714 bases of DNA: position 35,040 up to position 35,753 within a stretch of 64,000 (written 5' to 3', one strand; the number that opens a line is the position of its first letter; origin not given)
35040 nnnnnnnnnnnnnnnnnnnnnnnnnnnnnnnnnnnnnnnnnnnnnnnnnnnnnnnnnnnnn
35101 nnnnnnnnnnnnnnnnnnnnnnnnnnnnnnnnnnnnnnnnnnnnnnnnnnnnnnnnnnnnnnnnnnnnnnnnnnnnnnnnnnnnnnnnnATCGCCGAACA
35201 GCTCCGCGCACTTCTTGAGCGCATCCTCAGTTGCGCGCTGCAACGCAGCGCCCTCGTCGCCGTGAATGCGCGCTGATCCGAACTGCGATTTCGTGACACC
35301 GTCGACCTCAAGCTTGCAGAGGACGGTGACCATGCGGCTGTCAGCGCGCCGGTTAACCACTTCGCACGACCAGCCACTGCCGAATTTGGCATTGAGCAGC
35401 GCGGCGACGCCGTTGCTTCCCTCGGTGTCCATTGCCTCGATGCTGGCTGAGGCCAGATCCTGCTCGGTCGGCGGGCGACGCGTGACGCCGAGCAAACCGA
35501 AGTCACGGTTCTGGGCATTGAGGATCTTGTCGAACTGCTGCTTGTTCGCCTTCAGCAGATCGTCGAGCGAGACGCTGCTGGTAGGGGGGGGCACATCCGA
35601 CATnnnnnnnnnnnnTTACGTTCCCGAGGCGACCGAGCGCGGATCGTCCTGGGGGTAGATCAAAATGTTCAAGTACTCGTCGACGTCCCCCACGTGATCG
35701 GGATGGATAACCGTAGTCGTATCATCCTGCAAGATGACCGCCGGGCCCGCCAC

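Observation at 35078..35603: HyuB copy 1 carries an N-terminal fusion of an unrecognised ~125-aa globular domain via a Pro/Ala-rich linker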

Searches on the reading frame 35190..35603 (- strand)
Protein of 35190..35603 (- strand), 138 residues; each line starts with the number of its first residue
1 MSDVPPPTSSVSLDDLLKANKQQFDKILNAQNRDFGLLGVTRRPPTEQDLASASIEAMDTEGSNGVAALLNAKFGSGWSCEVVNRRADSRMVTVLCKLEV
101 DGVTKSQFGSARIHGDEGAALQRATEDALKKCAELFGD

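Call 45: search_protein_representatives(alignment_id=A3)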
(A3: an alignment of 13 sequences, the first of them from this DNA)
Query: 13 sequences, 138 profile positions. Proteins with E-value up to 0.001 (for the whole library): 682; up to 1e-10: 148; up to 1e-30: 19. The best 150 are listed.
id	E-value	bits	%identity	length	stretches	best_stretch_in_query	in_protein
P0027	1.9e-64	232.3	-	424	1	1-138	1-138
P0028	1.5e-58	213.2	-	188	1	1-138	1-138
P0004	2.4e-58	212.5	-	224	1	1-137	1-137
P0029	1.2e-53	197.3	-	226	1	1-137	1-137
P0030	2.3e-51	189.9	-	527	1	6-138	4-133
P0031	5.8e-50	185.3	-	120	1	27-137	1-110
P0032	4.1e-49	182.6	-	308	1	1-137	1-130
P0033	7.5e-46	172.0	-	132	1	1-112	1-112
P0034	6.1e-45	169.1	-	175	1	1-137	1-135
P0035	2.3e-40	154.3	-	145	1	1-98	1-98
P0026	9.9e-40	152.2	-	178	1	1-135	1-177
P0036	1.5e-37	145.1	-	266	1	7-123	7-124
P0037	3.5e-37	143.9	-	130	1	1-122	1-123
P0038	1.2e-35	139.0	-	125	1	1-128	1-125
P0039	5.5e-35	136.8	-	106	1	1-108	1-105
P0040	2.0e-34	135.0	-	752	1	1-138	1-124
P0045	7.5e-27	110.5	-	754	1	1-134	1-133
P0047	7.5e-25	104.0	-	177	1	5-135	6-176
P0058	1.9e-21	93.0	-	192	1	1-135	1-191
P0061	8.8e-21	90.8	-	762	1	7-133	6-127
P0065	2.6e-20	89.3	-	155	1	8-135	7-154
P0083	1.7e-17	80.2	-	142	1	5-135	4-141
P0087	7.1e-17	78.2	-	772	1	7-136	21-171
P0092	2.5e-16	76.4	-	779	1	1-137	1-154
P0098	5.6e-16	75.2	-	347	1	1-135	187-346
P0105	2.4e-15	73.2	-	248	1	8-135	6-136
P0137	1.3e-12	64.3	-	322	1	62-137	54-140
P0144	3.2e-12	63.1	-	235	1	63-137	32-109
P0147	4.7e-12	62.5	-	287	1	39-137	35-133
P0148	6.3e-12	62.1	-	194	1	59-137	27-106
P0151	7.2e-12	61.9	-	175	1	62-137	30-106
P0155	1.8e-11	60.7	-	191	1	62-137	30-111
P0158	2.3e-11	60.3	-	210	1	69-137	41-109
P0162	2.7e-11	60.1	-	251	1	64-137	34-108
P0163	3.4e-11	59.8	-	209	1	51-137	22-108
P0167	5.9e-11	59.0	-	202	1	66-137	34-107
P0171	7.4e-11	58.7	-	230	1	66-137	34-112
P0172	8.4e-11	58.5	-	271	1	67-137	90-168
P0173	1.1e-10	58.1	-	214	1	65-137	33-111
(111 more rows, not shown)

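Call 46: search_protein_families(library=pfam, proteins=[P0144, P0148, P0151, P0155, P0158, P0162, P0163, P0167, P0171, P0173], max_evalue=0.01)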
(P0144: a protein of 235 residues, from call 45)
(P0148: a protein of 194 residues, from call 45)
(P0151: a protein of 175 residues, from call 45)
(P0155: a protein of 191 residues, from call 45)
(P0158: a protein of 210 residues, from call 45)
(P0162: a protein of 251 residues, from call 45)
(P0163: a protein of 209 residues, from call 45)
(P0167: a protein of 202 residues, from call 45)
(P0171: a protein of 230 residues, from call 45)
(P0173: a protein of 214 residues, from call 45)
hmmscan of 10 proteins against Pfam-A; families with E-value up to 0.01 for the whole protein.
P0144 (235 aa): 1 family
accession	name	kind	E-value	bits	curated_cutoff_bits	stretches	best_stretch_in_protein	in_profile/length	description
PF04098.21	Rad52_Rad22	-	3.8e-14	53.3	20.3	1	7-129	9-149/153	Rad52/22 family double-strand break repair protein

P0148 (194 aa): 2 families
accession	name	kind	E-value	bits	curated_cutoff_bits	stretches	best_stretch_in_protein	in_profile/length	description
PF04098.21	Rad52_Rad22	-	1.7e-11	44.7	20.3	1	5-110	8-133/153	Rad52/22 family double-strand break repair protein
PF06420.17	Mgm101p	-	0.0027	17.7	27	1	28-112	40-128/170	Mitochondrial genome maintenance MGM101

P0151 (175 aa): 2 families
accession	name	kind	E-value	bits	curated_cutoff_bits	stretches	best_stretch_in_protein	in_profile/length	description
PF04098.21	Rad52_Rad22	-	1.2e-11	45.1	20.3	1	5-109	8-132/153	Rad52/22 family double-strand break repair protein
PF06420.17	Mgm101p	-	0.0087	16.1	27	0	27-113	39-129/170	Mitochondrial genome maintenance MGM101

P0155 (191 aa): 1 family
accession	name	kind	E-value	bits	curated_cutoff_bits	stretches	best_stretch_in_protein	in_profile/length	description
PF04098.21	Rad52_Rad22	-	6.8e-18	65.5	20.3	1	5-122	8-140/153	Rad52/22 family double-strand break repair protein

P0158 (210 aa): 2 families
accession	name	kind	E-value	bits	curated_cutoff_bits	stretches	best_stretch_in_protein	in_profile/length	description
PF04098.21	Rad52_Rad22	-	1.2e-08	35.5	20.3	1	8-129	6-149/153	Rad52/22 family double-strand break repair protein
PF06420.17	Mgm101p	-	0.00031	20.8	27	1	3-117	14-130/170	Mitochondrial genome maintenance MGM101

P0162 (251 aa): 1 family
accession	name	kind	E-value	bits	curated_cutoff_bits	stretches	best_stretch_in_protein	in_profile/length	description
PF04098.21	Rad52_Rad22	-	1.1e-10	42.1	20.3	1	8-125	8-146/153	Rad52/22 family double-strand break repair protein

P0163 (209 aa): 2 families
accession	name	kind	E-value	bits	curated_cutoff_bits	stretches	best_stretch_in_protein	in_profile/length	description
PF04098.21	Rad52_Rad22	-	3.1e-07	30.9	20.3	1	8-113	7-134/153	Rad52/22 family double-strand break repair protein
PF06420.17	Mgm101p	-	0.00015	21.8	27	1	3-130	15-143/170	Mitochondrial genome maintenance MGM101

P0167 (202 aa): 1 family
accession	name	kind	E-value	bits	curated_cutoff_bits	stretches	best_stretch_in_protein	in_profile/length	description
PF04098.21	Rad52_Rad22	-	2.8e-12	47.2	20.3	1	4-127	7-149/153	Rad52/22 family double-strand break repair protein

P0171 (230 aa): 1 family
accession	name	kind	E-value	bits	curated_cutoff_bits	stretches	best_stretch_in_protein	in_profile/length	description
PF04098.21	Rad52_Rad22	-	2e-10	41.2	20.3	1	4-115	7-132/153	Rad52/22 family double-strand break repair protein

P0173 (214 aa): 1 family
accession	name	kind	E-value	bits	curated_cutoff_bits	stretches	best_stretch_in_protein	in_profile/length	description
PF04098.21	Rad52_Rad22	-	4.2e-13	49.9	20.3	1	6-117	9-135/153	Rad52/22 family double-strand break repair protein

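Call 47: search_protein_families(library=pfam, proteins=[P0040, P0045, P0061, P0087, P0092, P0098, P0137, P0147, P0172, P0105], max_evalue=0.01)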
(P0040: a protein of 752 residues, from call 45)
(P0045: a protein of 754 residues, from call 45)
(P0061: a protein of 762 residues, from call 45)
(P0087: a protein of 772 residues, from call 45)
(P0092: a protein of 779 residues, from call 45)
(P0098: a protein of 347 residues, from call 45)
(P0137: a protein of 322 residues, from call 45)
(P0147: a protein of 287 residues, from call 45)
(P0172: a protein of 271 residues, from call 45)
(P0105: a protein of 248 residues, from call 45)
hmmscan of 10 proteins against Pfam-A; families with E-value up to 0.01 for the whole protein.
P0040 (752 aa): 1 family
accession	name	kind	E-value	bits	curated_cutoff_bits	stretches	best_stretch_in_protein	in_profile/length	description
PF02538.19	Hydantoinase_B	-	4.6e-115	385.5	26.8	1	176-680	11-519/519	Hydantoinase B/oxoprolinase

P0045 (754 aa): 1 family
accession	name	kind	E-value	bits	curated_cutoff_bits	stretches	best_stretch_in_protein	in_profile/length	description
PF02538.19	Hydantoinase_B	-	6.8e-128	427.8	26.8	1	168-682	1-519/519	Hydantoinase B/oxoprolinase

P0061 (762 aa): 1 family
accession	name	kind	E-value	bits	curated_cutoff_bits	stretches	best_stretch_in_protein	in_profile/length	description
PF02538.19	Hydantoinase_B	-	4e-118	395.6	26.8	1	189-693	10-519/519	Hydantoinase B/oxoprolinase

P0087 (772 aa): 1 family
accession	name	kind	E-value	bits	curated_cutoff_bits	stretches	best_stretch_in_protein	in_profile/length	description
PF02538.19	Hydantoinase_B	-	5.6e-111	372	26.8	1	243-718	49-519/519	Hydantoinase B/oxoprolinase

P0092 (779 aa): 1 family
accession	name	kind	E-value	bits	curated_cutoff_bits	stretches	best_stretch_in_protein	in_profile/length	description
PF02538.19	Hydantoinase_B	-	5.4e-95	319.2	26.8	1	192-704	2-519/519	Hydantoinase B/oxoprolinase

P0098 (347 aa): 1 family
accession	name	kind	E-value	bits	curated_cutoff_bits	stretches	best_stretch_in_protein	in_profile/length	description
PF00857.26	Isochorismatase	-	6.5e-23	82.1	27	1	42-145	67-170/175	Isochorismatase domain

P0137 (322 aa): 1 family
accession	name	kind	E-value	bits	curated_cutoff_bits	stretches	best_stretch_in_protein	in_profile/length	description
PF04098.21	Rad52_Rad22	-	8.2e-17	62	20.3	1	27-147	6-136/153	Rad52/22 family double-strand break repair protein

P0147 (287 aa): 3 families
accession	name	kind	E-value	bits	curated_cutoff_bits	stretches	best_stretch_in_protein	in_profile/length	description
PF24125.1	Cds6_C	-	1.8e-18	67.3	27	1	179-283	2-110/111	Cds6 C-terminal NTF2-like domain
PF14534.12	DUF4440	-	0.00068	20.5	25.2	0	185-279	7-106/107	Domain of unknown function (DUF4440)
PF25538.1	DUF7922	-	0.0052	17.2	25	0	60-120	36-94/136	Domain of unknown function (DUF7922)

P0172 (271 aa): 1 family
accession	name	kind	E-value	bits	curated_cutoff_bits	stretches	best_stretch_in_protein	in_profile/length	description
PF04098.21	Rad52_Rad22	-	6.3e-16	59.1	20.3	1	59-174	7-135/153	Rad52/22 family double-strand break repair protein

P0105 (248 aa): 0 families

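Call 49: find_encoding_contigs(protein=P0047, flank=10000, max_places=3)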
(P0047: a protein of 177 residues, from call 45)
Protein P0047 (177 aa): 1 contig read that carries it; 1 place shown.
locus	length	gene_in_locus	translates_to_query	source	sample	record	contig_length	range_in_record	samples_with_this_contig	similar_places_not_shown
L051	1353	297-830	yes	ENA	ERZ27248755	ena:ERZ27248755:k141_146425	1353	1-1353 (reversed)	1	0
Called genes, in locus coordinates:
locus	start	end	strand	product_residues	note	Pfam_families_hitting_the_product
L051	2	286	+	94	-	?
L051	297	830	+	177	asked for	-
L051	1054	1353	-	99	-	?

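Call 50: find_encoding_contigs(protein=P0058, flank=10000, max_places=3)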
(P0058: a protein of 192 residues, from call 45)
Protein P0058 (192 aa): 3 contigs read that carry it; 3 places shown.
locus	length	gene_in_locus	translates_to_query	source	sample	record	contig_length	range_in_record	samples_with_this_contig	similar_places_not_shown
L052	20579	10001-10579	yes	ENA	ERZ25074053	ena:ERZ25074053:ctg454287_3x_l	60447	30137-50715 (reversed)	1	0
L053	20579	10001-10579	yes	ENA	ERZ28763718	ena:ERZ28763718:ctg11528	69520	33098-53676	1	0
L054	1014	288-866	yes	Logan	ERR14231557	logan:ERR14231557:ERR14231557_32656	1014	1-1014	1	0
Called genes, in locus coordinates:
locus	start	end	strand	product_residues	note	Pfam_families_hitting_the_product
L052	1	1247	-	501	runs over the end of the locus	PF01145:Band_7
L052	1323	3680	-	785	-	PF02538:Hydantoinase_B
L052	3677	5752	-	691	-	PF05378:Hydant_A_N, PF01968:Hydantoinase_A, PF19278:Hydant_A_C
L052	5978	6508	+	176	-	-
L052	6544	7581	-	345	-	PF02492:cobW, PF07683:CobW_C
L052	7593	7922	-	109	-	-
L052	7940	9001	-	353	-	PF01522:Polysacc_deac_1, PF10096:DUF2334 (weak)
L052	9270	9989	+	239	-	PF00857:Isochorismatase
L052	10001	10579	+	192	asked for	-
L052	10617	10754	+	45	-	PF08534:Redoxin (weak), PF00578:AhpC-TSA (weak)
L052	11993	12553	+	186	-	PF07687:M20_dimer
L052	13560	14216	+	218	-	PF00872:Transposase_mut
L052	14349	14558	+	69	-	-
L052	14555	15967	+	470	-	PF01425:Amidase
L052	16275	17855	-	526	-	PF02538:Hydantoinase_B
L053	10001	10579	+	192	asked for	-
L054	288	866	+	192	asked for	-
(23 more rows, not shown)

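Call 51: find_encoding_contigs(protein=P0083, flank=10000, max_places=2)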
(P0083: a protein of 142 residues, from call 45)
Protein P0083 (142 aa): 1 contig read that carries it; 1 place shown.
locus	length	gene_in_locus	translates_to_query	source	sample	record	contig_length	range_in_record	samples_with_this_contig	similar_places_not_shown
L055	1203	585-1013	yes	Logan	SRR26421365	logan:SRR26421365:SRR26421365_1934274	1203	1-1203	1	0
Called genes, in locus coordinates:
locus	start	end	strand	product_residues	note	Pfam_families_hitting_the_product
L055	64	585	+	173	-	-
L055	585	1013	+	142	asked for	-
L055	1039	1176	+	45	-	PF08534:Redoxin (weak), PF00578:AhpC-TSA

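Call 52: find_encoding_contigs(protein=P0065, flank=10000, max_places=2)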
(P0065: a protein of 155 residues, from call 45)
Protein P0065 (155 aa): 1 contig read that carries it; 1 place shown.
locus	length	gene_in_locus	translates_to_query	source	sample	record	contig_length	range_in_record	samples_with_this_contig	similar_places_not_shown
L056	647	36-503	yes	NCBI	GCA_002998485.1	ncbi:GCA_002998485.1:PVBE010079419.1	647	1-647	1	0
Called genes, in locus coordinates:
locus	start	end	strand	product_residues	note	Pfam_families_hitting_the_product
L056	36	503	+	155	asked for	-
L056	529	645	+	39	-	?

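Call 53: find_encoding_contigs(protein=P0147, flank=8000, max_places=2)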
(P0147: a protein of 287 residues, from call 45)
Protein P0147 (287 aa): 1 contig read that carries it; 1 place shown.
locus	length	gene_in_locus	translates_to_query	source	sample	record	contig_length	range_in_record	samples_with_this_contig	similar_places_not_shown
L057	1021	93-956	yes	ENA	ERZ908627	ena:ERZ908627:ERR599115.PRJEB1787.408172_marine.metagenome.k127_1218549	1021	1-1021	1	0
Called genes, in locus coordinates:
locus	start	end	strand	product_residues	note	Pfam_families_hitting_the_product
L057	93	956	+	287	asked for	PF24125:Cds6_C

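Call 76: find_related_loci(query=A3, collection=viral_contigs, flank=5000)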
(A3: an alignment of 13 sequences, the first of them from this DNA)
Query A3 (138 aa) in viral_contigs; peptide patterns used: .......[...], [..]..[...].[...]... (x = any residue, [..] = any of these).
27 stretches matched a pattern, but none encodes a relative of the query by tblastn (E <= 1e-3).

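Call 81: find_encoding_contigs(protein=P0092, flank=10000, max_places=2)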
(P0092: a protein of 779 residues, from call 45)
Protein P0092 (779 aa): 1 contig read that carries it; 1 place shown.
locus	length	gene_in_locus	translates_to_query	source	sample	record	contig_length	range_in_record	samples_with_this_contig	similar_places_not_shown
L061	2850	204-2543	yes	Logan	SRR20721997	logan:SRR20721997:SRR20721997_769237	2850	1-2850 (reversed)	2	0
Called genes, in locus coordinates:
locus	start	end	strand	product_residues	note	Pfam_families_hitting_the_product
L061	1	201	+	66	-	?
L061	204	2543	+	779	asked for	PF02538:Hydantoinase_B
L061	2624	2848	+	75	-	?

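Call 82: find_encoding_contigs(protein=P0087, flank=10000, max_places=2)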
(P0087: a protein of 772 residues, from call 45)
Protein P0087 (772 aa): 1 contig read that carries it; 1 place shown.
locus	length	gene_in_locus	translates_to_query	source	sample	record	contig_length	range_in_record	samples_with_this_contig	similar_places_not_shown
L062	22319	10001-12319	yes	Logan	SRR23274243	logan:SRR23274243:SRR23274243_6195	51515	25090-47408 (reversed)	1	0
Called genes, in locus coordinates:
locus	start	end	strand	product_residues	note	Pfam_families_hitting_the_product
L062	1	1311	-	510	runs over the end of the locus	PF00486:Trans_reg_C, PF07719:TPR_2 (faint), PF13432:TPR_16 (faint), PF23914:TPR_CcmH_CycH (faint)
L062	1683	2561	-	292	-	PF13714:PEP_mutase, PF00463:ICL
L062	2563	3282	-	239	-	PF00857:Isochorismatase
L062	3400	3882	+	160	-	PF00578:AhpC-TSA, PF08534:Redoxin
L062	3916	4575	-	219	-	PF00857:Isochorismatase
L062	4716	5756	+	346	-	PF01522:Polysacc_deac_1, PF10096:DUF2334 (weak)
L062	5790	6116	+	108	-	-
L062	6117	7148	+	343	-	PF02492:cobW, PF07683:CobW_C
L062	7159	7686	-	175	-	-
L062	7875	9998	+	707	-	PF05378:Hydant_A_N, PF01968:Hydantoinase_A, PF19278:Hydant_A_C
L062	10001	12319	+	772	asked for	PF02538:Hydantoinase_B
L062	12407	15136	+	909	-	PF01145:Band_7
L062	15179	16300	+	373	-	PF00005:ABC_tran, PF13304:AAA_21 (faint)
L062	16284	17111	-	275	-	PF00528:BPD_transp_1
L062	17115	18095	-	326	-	-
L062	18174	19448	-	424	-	PF13416:SBP_bac_8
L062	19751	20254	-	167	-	-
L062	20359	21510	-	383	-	-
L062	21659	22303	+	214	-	PF00857:Isochorismatase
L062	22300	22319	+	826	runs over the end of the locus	PF05378:Hydant_A_N, PF01968:Hydantoinase_A, PF19278:Hydant_A_C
